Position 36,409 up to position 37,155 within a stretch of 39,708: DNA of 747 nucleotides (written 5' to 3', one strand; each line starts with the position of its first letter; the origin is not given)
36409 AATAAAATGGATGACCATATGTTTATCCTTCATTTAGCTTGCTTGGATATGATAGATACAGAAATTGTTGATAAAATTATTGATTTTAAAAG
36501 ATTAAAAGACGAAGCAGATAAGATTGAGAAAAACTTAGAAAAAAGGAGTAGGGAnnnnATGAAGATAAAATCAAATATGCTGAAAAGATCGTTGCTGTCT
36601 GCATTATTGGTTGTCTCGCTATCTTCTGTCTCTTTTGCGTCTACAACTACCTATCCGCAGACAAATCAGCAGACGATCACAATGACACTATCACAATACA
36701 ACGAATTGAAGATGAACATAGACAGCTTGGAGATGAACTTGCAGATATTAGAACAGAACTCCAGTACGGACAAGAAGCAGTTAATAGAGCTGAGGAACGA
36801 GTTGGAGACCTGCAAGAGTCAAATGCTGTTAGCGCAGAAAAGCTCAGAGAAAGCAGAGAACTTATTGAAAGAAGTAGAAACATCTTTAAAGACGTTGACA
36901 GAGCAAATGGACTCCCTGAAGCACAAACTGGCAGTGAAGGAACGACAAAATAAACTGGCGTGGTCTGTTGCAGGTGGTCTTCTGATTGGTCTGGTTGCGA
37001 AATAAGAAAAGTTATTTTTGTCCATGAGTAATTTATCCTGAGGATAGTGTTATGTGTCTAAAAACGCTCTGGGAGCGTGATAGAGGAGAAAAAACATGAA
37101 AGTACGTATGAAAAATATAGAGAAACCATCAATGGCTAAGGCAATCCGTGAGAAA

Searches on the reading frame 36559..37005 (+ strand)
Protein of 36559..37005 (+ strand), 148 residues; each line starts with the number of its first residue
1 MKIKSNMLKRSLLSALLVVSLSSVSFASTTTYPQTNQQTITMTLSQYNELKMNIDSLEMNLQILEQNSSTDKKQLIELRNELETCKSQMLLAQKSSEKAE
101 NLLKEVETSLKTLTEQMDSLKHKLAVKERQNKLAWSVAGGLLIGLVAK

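Call 75: search_protein_families(library=pfam, proteins=[window:36559-37005:+], max_evalue=0.01)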
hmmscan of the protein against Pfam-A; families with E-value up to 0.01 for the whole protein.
window:36559-37005:+ (148 aa): 2 families
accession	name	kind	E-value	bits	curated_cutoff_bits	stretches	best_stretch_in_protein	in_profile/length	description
PF05911.16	FPP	-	0.00091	18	40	1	29-129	683-783/871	Filament-like plant protein, long coiled-coil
PF05929.16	Phage_GPO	-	0.0086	16.1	33.6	0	55-132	175-252/268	Phage capsid scaffolding protein (GPO) serine peptidase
